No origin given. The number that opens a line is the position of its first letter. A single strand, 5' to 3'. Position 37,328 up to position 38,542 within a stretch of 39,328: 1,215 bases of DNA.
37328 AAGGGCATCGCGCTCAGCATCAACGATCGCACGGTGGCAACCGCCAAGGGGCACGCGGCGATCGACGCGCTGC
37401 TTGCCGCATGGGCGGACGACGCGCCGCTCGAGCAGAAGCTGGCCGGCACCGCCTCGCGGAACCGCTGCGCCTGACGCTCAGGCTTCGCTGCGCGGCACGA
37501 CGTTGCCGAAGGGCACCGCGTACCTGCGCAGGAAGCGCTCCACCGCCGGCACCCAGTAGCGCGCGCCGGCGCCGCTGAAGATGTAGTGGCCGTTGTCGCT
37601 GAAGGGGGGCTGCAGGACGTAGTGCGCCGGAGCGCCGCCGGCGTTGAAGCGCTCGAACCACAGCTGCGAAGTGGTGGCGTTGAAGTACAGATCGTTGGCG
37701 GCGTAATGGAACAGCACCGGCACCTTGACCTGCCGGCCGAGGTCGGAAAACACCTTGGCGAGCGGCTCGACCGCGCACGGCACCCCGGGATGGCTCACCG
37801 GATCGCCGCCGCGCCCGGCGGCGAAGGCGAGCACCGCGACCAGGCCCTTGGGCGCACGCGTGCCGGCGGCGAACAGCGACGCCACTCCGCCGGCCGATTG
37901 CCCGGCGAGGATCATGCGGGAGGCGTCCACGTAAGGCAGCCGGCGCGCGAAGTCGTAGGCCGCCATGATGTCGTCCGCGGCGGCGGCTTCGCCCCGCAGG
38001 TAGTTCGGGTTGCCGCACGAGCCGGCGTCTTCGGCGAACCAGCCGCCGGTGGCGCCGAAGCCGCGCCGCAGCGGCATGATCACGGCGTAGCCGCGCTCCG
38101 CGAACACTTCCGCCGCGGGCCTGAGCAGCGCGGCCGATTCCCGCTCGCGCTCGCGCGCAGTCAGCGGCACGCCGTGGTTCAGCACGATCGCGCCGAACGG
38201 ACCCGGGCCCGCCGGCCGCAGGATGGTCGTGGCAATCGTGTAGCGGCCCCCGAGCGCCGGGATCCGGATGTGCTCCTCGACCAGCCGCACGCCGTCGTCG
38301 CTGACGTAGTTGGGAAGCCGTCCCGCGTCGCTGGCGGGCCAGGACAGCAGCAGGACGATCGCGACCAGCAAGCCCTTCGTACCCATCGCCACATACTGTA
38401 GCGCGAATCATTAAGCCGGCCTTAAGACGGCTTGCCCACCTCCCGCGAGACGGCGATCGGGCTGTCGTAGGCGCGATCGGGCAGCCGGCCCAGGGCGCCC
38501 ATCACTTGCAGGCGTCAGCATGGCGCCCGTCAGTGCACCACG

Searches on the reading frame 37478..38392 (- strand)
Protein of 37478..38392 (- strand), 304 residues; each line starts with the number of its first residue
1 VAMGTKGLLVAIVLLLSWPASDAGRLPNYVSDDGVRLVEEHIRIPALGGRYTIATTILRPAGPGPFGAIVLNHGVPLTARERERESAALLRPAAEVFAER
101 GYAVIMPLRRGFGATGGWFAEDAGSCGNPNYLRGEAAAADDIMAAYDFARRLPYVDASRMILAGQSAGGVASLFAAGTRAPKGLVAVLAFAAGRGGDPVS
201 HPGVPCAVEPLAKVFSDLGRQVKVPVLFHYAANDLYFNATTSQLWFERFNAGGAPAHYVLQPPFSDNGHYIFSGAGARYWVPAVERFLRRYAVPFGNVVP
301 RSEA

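Call 8: search_protein_families(library=pfam, proteins=[window:37478-38392:-])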
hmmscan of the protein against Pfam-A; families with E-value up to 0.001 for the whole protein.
window:37478-38392:- (304 aa): 4 families
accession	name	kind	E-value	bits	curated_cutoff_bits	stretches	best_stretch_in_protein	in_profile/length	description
PF00326.27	Peptidase_S9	-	1.9e-08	34.5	22.6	1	94-179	7-84/213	Prolyl oligopeptidase family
PF12146.15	Hydrolase_4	-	4.9e-07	29.7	27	1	85-230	15-147/239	Serine aminopeptidase, S33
PF02129.25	Peptidase_S15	-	2.3e-06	27.9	23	1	52-192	4-128/262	X-Pro dipeptidyl-peptidase (S15 family)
PF01738.24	DLH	-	0.00085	19.4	21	0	94-269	34-186/217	Dienelactone hydrolase family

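Call 64: find_homologous_proteins(query=window:37478-38386:-, max_evalue=1e-20)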
Query window:37478-38386:- (302 aa): 1103 proteins with E <= 1e-20 among 8000 candidates; the best 120 are listed.
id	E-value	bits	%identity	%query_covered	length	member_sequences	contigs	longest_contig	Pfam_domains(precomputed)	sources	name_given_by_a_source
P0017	5.4e-198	675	100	100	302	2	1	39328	PF02129.25,PF00326.28,PF12146.16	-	-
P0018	4.0e-171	586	87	100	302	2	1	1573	PF02129.25,PF00326.28,PF12146.16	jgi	jgi:dienelactone hydrolase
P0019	2.7e-165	567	84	100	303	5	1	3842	PF02129.25,PF00326.28,PF12146.16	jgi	jgi:dienelactone hydrolase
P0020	9.5e-165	565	85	100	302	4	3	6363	PF02129.25,PF00326.28,PF12146.16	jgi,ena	jgi:dienelactone hydrolase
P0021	1.1e-164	565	85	100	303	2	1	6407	PF00326.28,PF12146.16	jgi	jgi:dienelactone hydrolase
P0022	2.3e-163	561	85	100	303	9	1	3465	PF02129.25,PF00326.28,PF12146.16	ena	-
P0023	8.1e-163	559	83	100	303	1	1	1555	PF02129.25,PF00326.28,PF12146.16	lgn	-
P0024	1.2e-162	559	81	100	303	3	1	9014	PF02129.25,PF00326.28,PF12146.16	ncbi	ncbi:MAG TPA: alpha/beta hydrolase [Burkholderiales bacterium]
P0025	2.6e-162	557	83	100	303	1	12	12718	PF02129.25,PF00326.28,PF12146.16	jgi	jgi:dienelactone hydrolase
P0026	7.7e-161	553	83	100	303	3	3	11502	PF00326.28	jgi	jgi:dienelactone hydrolase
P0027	1.9e-160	551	82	100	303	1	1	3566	PF02129.25,PF00326.28,PF12146.16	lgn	-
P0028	2.7e-159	548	84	100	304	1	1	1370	PF02129.25,PF00326.28,PF12146.16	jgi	jgi:dienelactone hydrolase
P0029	2.5e-158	544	85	96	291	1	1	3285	PF02129.25,PF00326.28,PF12146.16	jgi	jgi:dienelactone hydrolase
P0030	6.1e-157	540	85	96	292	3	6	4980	PF02129.25,PF00326.28,PF01738.25,PF12146.16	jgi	jgi:dienelactone hydrolase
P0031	3.4e-156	537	83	100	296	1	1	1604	PF02129.25,PF00326.28,PF01738.25,PF12146.16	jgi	jgi:dienelactone hydrolase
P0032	3.8e-156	537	81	100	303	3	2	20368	PF00326.28,PF01738.25,PF12146.16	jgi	jgi:dienelactone hydrolase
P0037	1.0e-153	529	80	96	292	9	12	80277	PF02129.25,PF00326.28,PF01738.25,PF12146.16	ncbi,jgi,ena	jgi:dienelactone hydrolase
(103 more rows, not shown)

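Call 65: find_encoding_contigs(protein=P0037, flank=10000, max_places=4)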
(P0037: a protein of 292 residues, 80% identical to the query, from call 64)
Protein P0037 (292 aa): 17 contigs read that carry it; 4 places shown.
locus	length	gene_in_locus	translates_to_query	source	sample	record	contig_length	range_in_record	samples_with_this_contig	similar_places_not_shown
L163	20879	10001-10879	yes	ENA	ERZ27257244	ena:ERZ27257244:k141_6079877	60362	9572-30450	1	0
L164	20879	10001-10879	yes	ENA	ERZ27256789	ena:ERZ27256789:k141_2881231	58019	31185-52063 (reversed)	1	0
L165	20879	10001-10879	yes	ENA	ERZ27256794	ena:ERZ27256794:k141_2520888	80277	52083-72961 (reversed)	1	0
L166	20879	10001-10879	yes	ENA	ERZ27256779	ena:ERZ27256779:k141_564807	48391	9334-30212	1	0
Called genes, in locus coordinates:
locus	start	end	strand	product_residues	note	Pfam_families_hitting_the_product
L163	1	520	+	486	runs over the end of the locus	PF00982:Glyco_transf_20, PF00534:Glycos_transf_1 (faint)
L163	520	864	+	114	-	-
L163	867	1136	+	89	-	PF19447:DUF5985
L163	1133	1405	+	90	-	PF19447:DUF5985, PF23778:Phage_holin_2 (weak)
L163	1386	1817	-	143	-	-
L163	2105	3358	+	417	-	PF25145:NfeD1b_N, PF24961:NfeD_membrane, PF01957:NfeD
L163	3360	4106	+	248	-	PF01145:Band_7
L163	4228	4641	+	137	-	PF00072:Response_reg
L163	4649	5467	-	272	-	PF13442:Cytochrome_CBB3, PF00034:Cytochrom_C (weak)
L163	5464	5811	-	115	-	PF00034:Cytochrom_C (weak), PF13442:Cytochrome_CBB3 (weak)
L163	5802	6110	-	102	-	-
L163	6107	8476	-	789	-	PF00115:COX1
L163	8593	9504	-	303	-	PF00116:COX2, PF00034:Cytochrom_C (weak), PF13442:Cytochrome_CBB3 (weak)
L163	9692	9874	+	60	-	-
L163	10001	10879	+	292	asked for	PF02129:Peptidase_S15 (weak), PF12146:Hydrolase_4 (weak), PF01738:DLH (weak), PF00326:Peptidase_S9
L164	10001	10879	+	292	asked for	PF02129:Peptidase_S15 (weak), PF12146:Hydrolase_4 (weak), PF01738:DLH (weak), PF00326:Peptidase_S9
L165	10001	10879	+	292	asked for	PF02129:Peptidase_S15 (weak), PF12146:Hydrolase_4 (weak), PF01738:DLH (weak), PF00326:Peptidase_S9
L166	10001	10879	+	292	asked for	PF02129:Peptidase_S15 (weak), PF12146:Hydrolase_4 (weak), PF01738:DLH (weak), PF00326:Peptidase_S9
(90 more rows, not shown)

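Call 66: find_encoding_contigs(protein=P0032, flank=10000, max_places=2)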
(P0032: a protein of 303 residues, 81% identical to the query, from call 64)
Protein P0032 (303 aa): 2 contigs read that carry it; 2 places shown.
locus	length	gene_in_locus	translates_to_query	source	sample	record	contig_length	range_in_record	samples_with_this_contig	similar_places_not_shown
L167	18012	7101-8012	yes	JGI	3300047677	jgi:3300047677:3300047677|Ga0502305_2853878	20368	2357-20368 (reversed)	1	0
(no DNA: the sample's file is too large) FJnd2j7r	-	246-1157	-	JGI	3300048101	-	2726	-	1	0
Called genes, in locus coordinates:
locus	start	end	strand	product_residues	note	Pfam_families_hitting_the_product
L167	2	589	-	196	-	?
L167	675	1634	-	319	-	PF13202:EF-hand_5 (faint), PF13405:EF-hand_6 (faint), PF05239:PRC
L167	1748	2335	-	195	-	PF00036:EF-hand_1 (faint), PF13202:EF-hand_5 (faint), PF13405:EF-hand_6 (faint), PF01471:PG_binding_1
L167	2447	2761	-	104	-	-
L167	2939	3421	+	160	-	-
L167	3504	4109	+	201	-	PF08964:Crystall_3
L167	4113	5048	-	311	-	PF05239:PRC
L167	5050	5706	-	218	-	PF01435:Peptidase_M48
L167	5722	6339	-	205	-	PF05239:PRC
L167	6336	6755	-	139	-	-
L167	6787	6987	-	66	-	-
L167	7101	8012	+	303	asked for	PF12146:Hydrolase_4 (weak), PF00326:Peptidase_S9, PF01738:DLH (faint)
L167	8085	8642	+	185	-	-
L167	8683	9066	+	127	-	PF06150:ChaB, PF07498:Rho_N (faint)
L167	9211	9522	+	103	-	-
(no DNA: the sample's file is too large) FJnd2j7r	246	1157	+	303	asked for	PF12146:Hydrolase_4 (weak), PF00326:Peptidase_S9, PF01738:DLH (faint)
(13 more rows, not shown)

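Call 67: find_encoding_contigs(protein=P0025, flank=10000, max_places=3)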
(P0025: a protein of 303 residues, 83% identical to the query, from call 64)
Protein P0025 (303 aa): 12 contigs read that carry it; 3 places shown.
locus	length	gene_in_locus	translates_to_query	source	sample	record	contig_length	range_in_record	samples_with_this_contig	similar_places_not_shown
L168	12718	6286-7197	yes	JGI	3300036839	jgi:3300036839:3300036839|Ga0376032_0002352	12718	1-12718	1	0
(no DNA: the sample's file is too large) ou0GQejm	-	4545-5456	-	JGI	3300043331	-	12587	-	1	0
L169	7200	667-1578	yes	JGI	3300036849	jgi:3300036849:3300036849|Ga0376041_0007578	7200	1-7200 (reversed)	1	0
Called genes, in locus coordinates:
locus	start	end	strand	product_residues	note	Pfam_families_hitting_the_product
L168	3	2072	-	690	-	?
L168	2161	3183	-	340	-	PF01699:Na_Ca_ex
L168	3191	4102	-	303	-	PF00116:COX2, PF00034:Cytochrom_C, PF13442:Cytochrome_CBB3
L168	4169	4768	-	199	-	PF13505:OMP_b-brl, PF01389:OmpA_membrane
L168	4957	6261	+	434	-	PF10011:DUF2254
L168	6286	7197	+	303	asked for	PF02129:Peptidase_S15 (weak), PF12146:Hydrolase_4, PF00326:Peptidase_S9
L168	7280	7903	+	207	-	-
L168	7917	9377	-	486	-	PF00089:Trypsin, PF13365:Trypsin_2, PF00595:PDZ, PF13180:PDZ_2, PF17820:PDZ_6, PF00595:PDZ, PF13180:PDZ_2, PF17820:PDZ_6 (weak), +1 more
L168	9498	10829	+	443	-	PF13458:Peripla_BP_6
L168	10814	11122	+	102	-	PF14346:DUF4398 (weak)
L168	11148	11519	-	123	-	-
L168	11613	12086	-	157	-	PF11604:CusF_Ec (faint)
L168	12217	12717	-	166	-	?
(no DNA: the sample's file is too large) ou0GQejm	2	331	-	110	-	?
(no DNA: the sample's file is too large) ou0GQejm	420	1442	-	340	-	PF01699:Na_Ca_ex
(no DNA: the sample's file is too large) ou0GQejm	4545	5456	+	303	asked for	PF02129:Peptidase_S15 (weak), PF12146:Hydrolase_4, PF00326:Peptidase_S9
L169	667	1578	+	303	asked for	PF02129:Peptidase_S15 (weak), PF12146:Hydrolase_4, PF00326:Peptidase_S9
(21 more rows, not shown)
